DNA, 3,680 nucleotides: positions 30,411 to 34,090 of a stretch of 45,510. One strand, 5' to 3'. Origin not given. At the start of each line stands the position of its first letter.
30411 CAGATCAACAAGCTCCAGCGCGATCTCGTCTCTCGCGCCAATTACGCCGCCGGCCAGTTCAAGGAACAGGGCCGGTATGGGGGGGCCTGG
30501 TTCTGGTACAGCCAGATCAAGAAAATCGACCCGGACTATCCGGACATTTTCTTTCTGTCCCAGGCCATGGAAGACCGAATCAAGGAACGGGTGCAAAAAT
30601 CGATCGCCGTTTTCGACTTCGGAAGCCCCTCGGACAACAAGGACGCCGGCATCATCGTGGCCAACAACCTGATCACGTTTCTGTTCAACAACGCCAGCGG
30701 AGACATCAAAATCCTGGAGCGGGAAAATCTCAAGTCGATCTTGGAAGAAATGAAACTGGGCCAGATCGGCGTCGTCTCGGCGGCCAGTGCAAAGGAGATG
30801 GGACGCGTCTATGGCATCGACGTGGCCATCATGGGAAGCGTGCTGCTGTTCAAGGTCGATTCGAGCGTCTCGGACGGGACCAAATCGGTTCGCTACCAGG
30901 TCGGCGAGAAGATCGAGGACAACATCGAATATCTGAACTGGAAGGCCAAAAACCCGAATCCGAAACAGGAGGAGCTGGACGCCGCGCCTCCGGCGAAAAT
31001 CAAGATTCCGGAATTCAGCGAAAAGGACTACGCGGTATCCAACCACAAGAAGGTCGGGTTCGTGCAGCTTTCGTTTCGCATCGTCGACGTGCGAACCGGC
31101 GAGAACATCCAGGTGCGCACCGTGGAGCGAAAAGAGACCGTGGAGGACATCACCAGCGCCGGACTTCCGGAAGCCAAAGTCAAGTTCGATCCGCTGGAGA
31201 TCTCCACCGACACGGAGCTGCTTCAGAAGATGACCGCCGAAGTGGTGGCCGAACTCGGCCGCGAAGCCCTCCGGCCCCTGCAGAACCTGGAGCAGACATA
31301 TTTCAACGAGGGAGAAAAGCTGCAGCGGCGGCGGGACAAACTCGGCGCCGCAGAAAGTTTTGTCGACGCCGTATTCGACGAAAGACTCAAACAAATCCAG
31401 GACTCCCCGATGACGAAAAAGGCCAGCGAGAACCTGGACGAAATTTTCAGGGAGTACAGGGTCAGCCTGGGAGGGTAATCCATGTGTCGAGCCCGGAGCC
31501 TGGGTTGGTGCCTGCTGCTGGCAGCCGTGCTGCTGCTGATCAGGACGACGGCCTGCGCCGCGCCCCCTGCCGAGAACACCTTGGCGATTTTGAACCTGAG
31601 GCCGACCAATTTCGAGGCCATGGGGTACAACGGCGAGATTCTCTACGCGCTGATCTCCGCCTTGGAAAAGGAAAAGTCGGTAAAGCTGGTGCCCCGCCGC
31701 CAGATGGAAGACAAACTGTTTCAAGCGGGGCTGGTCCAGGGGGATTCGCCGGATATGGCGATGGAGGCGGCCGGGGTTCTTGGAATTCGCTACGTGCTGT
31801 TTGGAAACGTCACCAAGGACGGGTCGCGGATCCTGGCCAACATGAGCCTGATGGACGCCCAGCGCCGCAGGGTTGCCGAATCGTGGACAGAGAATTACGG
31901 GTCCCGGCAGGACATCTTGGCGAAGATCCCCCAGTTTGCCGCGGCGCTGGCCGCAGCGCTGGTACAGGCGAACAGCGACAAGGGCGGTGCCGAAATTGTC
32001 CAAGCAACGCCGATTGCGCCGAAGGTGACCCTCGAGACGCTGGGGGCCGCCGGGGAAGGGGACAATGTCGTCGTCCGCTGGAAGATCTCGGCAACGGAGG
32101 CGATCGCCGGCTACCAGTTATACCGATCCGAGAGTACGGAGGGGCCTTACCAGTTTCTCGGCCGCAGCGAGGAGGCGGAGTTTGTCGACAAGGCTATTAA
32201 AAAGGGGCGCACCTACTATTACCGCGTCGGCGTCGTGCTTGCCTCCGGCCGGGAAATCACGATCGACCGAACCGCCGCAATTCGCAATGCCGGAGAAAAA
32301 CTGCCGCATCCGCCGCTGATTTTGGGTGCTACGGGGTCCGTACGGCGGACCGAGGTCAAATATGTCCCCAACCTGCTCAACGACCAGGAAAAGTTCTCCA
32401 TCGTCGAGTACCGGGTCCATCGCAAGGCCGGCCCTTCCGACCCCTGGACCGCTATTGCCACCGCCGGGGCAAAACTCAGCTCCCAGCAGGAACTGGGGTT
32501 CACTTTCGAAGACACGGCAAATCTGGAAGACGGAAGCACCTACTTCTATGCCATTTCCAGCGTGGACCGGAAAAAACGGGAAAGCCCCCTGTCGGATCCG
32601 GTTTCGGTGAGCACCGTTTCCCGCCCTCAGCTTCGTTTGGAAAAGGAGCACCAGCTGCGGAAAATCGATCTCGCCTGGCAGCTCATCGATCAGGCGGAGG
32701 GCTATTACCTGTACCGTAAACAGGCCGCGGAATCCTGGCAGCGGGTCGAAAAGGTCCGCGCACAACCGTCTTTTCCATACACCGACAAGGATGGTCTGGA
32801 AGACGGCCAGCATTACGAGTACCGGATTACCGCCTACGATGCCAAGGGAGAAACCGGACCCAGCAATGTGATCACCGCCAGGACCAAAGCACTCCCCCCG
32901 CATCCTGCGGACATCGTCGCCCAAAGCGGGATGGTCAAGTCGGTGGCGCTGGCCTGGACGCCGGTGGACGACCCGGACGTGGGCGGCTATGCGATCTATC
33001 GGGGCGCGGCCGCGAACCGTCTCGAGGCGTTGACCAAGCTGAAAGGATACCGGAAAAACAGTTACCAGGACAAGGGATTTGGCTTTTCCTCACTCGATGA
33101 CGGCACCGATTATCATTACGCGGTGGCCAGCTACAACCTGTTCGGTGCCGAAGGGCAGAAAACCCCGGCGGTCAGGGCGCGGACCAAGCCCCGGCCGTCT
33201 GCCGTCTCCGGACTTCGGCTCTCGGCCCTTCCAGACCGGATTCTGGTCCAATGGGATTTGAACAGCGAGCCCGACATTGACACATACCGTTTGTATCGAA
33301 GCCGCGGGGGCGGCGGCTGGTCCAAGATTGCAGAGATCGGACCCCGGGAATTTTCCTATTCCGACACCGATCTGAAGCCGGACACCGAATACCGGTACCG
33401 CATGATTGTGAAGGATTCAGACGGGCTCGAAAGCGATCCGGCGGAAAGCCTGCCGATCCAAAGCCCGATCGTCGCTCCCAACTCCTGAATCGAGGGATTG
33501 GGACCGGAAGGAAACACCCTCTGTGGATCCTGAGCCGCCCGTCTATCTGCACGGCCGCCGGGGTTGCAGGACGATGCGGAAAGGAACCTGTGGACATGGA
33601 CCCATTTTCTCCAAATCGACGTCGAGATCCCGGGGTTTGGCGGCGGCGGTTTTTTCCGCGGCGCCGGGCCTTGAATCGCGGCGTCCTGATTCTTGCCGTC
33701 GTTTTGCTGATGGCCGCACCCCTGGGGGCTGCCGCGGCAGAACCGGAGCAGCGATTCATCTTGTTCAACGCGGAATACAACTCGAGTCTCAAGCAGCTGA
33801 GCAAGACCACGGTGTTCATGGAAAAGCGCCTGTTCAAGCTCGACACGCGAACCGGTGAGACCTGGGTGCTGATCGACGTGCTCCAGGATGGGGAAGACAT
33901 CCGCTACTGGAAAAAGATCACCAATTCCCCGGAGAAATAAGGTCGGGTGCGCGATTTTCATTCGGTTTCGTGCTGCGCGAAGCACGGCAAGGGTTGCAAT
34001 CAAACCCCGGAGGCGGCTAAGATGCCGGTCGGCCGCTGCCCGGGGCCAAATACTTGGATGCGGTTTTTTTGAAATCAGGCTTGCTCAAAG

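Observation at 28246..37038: Candidate undescribed envelope system: seven-gene operon encoding only exported scaffold-type proteins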

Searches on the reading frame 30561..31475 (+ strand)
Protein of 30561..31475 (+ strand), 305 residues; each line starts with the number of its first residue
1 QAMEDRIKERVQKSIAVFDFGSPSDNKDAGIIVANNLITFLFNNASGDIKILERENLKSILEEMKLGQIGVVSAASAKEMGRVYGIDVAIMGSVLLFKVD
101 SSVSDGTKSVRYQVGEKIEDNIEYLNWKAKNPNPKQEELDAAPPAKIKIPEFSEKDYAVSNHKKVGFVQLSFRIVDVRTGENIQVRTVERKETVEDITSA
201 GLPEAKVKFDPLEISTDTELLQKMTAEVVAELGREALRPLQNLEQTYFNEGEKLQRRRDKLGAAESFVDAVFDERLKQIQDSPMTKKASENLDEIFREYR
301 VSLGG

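Call 34: search_solved_structures(query=A2, max_evalue=10, show_alignments=2)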
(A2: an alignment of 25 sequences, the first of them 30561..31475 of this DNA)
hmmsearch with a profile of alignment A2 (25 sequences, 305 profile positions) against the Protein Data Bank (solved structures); distinct sequences matched with E-value up to 10: 0.

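Call 39: find_homologous_proteins(query=window:30561-31475:+, max_evalue=0.001)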
Query window:30561-31475:+ (305 aa): 48 proteins with E <= 0.001 among 3238 candidates.
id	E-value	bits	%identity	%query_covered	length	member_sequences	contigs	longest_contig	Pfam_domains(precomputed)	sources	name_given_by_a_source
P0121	2.3e-160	550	85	99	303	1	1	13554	PF03783.21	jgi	jgi:curli biogenesis system outer membrane secretion channel CsgG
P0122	6.9e-143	493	76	98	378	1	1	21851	PF03783.21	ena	-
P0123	8.1e-143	493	76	99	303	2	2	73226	PF03783.21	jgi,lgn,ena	-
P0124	8.9e-143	493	76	99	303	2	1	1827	PF03783.21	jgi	jgi:curli biogenesis system outer membrane secretion channel CsgG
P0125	1.2e-142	492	76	100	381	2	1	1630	PF03783.21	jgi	jgi:curli biogenesis system outer membrane secretion channel CsgG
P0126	2.9e-142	491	75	100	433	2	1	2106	PF03783.21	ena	-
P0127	1.3e-140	486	74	100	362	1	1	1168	PF03783.21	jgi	jgi:curli biogenesis system outer membrane secretion channel CsgG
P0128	4.9e-139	480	72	100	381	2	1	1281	PF03783.21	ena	-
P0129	2.1e-138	478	74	100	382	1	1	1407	PF03783.21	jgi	jgi:curli biogenesis system outer membrane secretion channel CsgG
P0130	7.8e-138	476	73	99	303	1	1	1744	PF03783.21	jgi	jgi:curli biogenesis system outer membrane secretion channel CsgG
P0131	1.7e-135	469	79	93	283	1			PF03783.21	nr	nr:hypothetical protein [Deltaproteobacteria bacterium]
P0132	3.1e-124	432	70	96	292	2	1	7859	PF03783.21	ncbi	-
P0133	3.1e-124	432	88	74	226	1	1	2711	-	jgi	jgi:hypothetical protein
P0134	1.2e-112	394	64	98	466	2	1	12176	PF03783.21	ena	-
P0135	3.2e-112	392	63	100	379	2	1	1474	PF03783.21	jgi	jgi:curli biogenesis system outer membrane secretion channel CsgG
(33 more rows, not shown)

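Call 49: predict_structure(alignment_id=A4)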
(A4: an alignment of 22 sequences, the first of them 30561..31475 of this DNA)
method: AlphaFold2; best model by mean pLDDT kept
length: 305 residues; sequences in the alignment: 22
mean_pLDDT: 75.1   pTM: 0.56
mean pLDDT of the five models: 75.1, 72.1, 69.7, 68.0, 62.6
residues with pLDDT >= 90: 16; 70-90: 194; 50-70: 72; < 50: 23
segments of 3 or more residues with pLDDT < 50: 1-10, 206-212
pLDDT, mean of each block of 10 residues (from residue 1): 46 76 80 89 75 70 56 65 75 87 77 83 90 87 88 76 86 79 83 71 48 70 90 80 72 83 77 58 75 75 52
secondary structure, 60 per line:
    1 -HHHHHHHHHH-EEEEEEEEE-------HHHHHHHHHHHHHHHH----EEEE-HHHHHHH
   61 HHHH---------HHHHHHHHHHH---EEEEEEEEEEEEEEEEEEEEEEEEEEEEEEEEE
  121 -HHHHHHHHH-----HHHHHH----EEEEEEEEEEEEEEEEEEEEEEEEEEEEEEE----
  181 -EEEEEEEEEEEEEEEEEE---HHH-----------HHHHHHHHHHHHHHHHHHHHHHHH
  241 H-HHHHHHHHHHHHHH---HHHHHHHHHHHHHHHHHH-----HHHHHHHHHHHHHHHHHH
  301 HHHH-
elements in order: H2-11 E13-21 H29-44 E49-52 H54-64 H74-84 E88-120 H122-130 H136-141 E146-176 E182-199 H217-241 H243-256 H260-277 H283-304

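Call 52: fold_search(model_id=the predicted structure, library=pdb)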
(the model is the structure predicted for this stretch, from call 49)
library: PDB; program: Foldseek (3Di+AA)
matches with E <= 10: 696; with E <= 0.001: 55
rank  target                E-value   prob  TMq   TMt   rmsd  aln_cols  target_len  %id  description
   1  6l7c_A                2.2e-06  1.00  0.34  0.40  11.6       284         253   12  CsgFG complex with substrate CsgAN6 peptide in Curli biogenesis system (released 2020-01-15)
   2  4uv3_A                2.4e-06  1.00  0.31  0.37  13.7       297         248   10  Structure of the curli transport lipoprotein CsgG in its membrane- bound conformation (released 2014-09-24)
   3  4uv2_N                2.6e-06  1.00  0.30  0.38  18.3       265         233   10  Structure of the curli transport lipoprotein CsgG in a non-lipidated, pre-pore conformation (released 2014-09-24)
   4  4uv3_C                2.7e-06  1.00  0.30  0.36  12.8       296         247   10  Structure of the curli transport lipoprotein CsgG in its membrane- bound conformation (released 2014-09-24)
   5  4uv2_F                4.1e-06  1.00  0.27  0.35  18.6       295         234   11  Structure of the curli transport lipoprotein CsgG in a non-lipidated, pre-pore conformation (released 2014-09-24)
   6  4uv2_G                4.4e-06  1.00  0.32  0.40  18.5       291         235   11  Structure of the curli transport lipoprotein CsgG in a non-lipidated, pre-pore conformation (released 2014-09-24)
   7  6l7a_A                4.7e-06  1.00  0.33  0.40  10.3       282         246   10  CsgFG complex in Curli biogenesis system (released 2020-01-15)
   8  4uv2_B                5.6e-06  1.00  0.29  0.37  19.0       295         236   10  Structure of the curli transport lipoprotein CsgG in a non-lipidated, pre-pore conformation (released 2014-09-24)
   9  4uv2_A                7.5e-06  1.00  0.30  0.38  18.2       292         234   10  Structure of the curli transport lipoprotein CsgG in a non-lipidated, pre-pore conformation (released 2014-09-24)
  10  4uv2_I                7.9e-06  1.00  0.33  0.42  16.8       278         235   12  Structure of the curli transport lipoprotein CsgG in a non-lipidated, pre-pore conformation (released 2014-09-24)
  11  4uv2_E                9.5e-06  1.00  0.27  0.34  18.6       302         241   10  Structure of the curli transport lipoprotein CsgG in a non-lipidated, pre-pore conformation (released 2014-09-24)
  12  4uv2_D                1.4e-05  1.00  0.31  0.39  17.5       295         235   10  Structure of the curli transport lipoprotein CsgG in a non-lipidated, pre-pore conformation (released 2014-09-24)
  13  5t11_E                2.2e-05  1.00  0.31  0.64  15.9       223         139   11  PelC L103M dodecamer from Paraburkholderia phytofirmans, space group C2 (released 2017-03-15)
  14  4q79_A                2.2e-05  1.00  0.32  0.46   9.4       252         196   12  Structure of a HG-derivative CsgG (released 2014-12-17)
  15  6lqh_A                2.8e-05  1.00  0.32  0.44  11.0       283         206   12  High resolution architecture of curli complex (released 2020-07-15)
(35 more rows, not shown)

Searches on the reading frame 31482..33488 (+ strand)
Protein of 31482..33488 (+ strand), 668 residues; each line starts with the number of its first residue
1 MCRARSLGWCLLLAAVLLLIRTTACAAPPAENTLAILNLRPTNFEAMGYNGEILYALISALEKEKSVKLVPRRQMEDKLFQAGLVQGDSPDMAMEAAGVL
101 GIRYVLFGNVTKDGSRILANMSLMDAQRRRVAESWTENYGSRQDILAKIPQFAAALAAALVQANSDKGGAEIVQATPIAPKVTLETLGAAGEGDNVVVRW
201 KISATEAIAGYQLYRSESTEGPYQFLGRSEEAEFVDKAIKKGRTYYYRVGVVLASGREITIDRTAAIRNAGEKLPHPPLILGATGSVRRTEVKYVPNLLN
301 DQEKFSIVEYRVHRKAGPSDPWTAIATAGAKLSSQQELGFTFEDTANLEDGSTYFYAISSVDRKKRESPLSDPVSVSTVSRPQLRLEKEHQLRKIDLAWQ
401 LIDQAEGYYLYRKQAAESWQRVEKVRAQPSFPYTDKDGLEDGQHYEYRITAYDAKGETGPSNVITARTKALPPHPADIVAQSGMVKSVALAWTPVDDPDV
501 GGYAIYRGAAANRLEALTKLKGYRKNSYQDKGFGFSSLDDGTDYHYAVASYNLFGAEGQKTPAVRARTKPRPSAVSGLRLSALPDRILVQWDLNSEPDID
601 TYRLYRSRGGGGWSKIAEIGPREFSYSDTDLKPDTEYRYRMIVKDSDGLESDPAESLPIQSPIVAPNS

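Call 3: search_protein_families(library=pfam, proteins=[window:31482-33488:+], max_evalue=0.1)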
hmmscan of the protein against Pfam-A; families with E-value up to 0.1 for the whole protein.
window:31482-33488:+ (668 aa): 7 families
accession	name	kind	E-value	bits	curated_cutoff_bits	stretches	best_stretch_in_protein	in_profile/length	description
PF00041.27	fn3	-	5.2e-18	65.5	25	2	574-654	2-81/84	Fibronectin type III domain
PF25788.1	Ig_Rha78A_N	-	2.9e-07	31.1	27.4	0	319-378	48-101/105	Rha78A-like, N-terminal immunoglobulin domain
PF16794.11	fn3_4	-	8.9e-07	29.2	27.1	0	381-463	5-100/103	Fibronectin-III type domain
PF16656.11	Pur_ac_phosph_N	-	1.2e-06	29.5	30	0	629-644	66-81/93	Purple acid Phosphatase, N-terminal domain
PF25059.1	FN3_DSCAM-DSCAML_C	-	4.5e-05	24.2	39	0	411-460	27-73/89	DSCAM/DSCAML C-terminal Fn3-like domain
PF21910.2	GH85_C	-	0.0055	17.6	27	0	394-424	18-48/95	GH85 endohexosaminidases, C-terminal domain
PF11412.14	DsbD_N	-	0.013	16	25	1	391-441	18-66/119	Thiol:disulfide interchange protein DsbD, N-terminal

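Call 4: search_protein_families(library=ncbifam, proteins=[window:31482-33488:+], max_evalue=0.1)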
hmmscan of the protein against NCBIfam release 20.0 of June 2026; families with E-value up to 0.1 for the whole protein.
window:31482-33488:+ (668 aa): 3 families
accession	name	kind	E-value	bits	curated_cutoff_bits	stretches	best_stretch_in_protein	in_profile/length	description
NF041611.1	exoglucan_CbhB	equivalog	4.2e-10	38.3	1950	1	175-568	701-886/997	exoglucanase CbhB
TIGR03000.1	plancto_dom_1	domain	1.8e-06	27.7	43.1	0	231-273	28-70/75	TIGR03000 domain-containing protein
NF033597.1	denti_PrcA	equivalog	0.057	11.7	200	0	437-467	367-396/611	dentilisin complex subunit PrcA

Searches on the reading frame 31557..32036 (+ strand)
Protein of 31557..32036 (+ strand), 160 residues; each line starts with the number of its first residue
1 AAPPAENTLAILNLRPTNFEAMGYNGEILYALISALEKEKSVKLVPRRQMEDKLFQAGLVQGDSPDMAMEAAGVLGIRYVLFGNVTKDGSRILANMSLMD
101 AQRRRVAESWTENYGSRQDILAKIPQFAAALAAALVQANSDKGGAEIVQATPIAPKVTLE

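Call 35: search_solved_structures(query=A3, max_evalue=10, show_alignments=1)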
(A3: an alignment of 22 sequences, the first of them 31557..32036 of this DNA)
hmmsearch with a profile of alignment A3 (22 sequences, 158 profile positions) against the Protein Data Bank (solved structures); distinct sequences matched with E-value up to 10: 1.
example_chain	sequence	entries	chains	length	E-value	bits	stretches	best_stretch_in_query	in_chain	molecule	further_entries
3ogi_A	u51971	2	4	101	0.2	14.6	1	81-108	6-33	Putative ESAT-6-like protein 6 | ESAT-6-like protein 6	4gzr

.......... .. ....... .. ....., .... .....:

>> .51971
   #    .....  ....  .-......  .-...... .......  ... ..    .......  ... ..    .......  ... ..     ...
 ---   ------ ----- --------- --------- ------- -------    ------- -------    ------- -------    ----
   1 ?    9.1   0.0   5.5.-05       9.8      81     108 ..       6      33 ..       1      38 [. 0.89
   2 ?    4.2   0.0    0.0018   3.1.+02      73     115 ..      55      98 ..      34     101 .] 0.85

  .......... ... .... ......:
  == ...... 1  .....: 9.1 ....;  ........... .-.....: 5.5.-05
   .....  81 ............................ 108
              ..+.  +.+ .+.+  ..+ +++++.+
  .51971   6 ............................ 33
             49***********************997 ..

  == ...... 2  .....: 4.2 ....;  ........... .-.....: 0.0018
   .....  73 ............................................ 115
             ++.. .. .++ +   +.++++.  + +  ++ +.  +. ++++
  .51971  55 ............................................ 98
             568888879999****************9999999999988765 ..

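Call 36: search_protein_families(library=pfam, alignment_id=A3, max_evalue=1)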
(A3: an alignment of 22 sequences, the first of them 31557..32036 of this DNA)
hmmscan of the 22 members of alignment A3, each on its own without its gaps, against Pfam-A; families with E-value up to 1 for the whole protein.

A. member 1, window:31557-32036:+ (160 aa): 0 families

B. families by the number of members that match (of 22 scanned): 10 families
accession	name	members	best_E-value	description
PF04052.18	TolB_N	11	0.0029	TolB amino-terminal domain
PF03783.19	CsgG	9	0.0011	Curli production assembly/transport component CsgG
PF13036.11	LpoB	6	0.00075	Peptidoglycan-synthase activator LpoB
PF09839.14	DUF2066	4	0.0081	Uncharacterized protein conserved in bacteria (DUF2066)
PF17680.6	FlgO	3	0.044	FlgO protein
PF04390.17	LptE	1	0.065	Lipopolysaccharide-assembly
PF15259.11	GTSE1_N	1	0.13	G-2 and S-phase expressed 1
PF00218.27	IGPS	1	0.14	Indole-3-glycerol phosphate synthase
PF06482.17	Endostatin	1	0.16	Collagenase NC10 and Endostatin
PF20068.4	Amphi-Trp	1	0.2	Amphi-Trp domain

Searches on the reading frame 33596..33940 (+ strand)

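Call 3: search_protein_families(library=pfam, proteins=[window:33596-33940:+], max_evalue=0.1)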
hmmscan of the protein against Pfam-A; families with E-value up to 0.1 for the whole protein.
window:33596-33940:+ (114 aa): 0 families

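Call 4: search_protein_families(library=ncbifam, proteins=[window:33596-33940:+], max_evalue=0.1)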
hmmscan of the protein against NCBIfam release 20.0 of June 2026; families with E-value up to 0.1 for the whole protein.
window:33596-33940:+ (114 aa): 2 families
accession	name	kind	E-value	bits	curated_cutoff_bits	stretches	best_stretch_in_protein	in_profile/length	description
NF047648.1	MIGRI_fam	equivalog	0.0058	16.8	28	1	17-45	20-50/55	protein MIGRI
NF047772.1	LBF0736_ABC_LP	equivalog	0.075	12.6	250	1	28-82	6-60/203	ABC-type transport auxiliary lipoprotein, LBF_0736 family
